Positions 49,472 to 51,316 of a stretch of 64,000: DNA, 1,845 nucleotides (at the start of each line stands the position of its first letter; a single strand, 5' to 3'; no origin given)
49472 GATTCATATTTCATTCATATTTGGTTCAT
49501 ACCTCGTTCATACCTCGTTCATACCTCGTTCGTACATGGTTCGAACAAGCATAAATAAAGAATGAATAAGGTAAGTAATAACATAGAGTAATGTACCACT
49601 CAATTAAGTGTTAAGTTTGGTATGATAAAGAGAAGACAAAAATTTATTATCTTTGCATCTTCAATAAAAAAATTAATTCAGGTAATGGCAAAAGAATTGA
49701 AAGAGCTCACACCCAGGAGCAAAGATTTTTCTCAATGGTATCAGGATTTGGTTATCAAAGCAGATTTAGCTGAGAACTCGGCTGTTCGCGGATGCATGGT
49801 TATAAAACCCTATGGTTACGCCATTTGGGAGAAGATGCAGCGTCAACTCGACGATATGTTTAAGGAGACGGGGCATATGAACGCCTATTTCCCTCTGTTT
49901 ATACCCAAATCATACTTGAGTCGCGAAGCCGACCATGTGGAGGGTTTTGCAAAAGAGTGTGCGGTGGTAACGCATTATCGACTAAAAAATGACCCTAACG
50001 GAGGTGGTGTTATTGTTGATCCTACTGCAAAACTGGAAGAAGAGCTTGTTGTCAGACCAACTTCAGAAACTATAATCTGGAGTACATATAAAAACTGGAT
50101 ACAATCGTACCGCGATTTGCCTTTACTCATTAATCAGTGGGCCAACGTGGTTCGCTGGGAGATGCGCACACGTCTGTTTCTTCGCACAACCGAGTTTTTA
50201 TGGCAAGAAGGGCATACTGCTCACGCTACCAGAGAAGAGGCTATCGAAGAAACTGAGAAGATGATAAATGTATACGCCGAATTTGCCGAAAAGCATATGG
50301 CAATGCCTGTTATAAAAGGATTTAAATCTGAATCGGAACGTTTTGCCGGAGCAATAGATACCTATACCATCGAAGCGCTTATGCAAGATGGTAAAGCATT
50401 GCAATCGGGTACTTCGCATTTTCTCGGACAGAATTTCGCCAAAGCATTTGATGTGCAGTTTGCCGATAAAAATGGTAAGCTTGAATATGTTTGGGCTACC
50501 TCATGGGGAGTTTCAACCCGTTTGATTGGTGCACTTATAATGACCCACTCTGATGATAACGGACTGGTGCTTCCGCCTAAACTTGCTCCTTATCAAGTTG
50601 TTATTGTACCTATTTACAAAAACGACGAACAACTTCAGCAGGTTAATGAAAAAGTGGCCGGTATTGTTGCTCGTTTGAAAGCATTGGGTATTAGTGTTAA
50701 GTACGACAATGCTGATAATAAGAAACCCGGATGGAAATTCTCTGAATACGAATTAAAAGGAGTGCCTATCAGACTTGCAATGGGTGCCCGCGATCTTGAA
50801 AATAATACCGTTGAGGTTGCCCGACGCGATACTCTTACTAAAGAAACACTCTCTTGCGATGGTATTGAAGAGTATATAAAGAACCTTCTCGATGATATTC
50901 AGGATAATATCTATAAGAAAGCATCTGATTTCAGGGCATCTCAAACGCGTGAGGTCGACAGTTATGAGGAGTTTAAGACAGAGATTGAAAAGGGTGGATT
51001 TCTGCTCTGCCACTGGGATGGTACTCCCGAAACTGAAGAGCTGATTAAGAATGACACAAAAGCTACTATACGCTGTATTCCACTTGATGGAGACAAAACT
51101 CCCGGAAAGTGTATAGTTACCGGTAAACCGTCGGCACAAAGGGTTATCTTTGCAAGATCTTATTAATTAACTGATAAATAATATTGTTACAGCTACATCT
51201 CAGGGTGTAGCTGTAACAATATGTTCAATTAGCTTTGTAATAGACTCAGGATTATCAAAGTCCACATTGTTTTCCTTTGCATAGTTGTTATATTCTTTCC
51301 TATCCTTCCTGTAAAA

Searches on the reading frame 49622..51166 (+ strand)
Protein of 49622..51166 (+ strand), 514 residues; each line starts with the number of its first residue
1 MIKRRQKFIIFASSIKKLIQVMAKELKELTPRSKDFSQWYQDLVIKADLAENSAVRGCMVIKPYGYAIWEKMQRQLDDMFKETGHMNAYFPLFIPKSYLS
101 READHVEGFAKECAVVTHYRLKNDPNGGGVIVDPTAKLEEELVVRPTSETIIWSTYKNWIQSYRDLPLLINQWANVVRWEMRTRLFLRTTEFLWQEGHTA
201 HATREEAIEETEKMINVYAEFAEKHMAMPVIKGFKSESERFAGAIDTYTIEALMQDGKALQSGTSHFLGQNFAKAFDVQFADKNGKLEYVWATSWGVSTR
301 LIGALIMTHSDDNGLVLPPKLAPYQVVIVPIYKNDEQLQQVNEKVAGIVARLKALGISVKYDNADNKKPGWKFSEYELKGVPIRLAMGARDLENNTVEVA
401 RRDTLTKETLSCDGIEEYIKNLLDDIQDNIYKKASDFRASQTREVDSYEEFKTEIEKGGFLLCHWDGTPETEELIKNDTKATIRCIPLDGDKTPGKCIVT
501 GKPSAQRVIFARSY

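Call 7: search_protein_families(library=pfam, proteins=[window:49622-51166:+])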
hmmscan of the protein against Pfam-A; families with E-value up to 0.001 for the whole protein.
window:49622-51166:+ (514 aa): 3 families
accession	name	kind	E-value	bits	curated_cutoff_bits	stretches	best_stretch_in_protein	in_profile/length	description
PF09180.16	ProRS-C_1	-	2.3e-24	85.8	31.5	1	448-514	1-71/71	Prolyl-tRNA synthetase, C-terminal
PF00587.30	tRNA-synt_2b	-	6.5e-22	78.9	29.3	1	138-306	7-176/179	tRNA synthetase class II core domain (G, H, P, S and T)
PF03129.25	HGTP_anticodon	-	2.8e-21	75.9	21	1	325-421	1-93/94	Anticodon binding domain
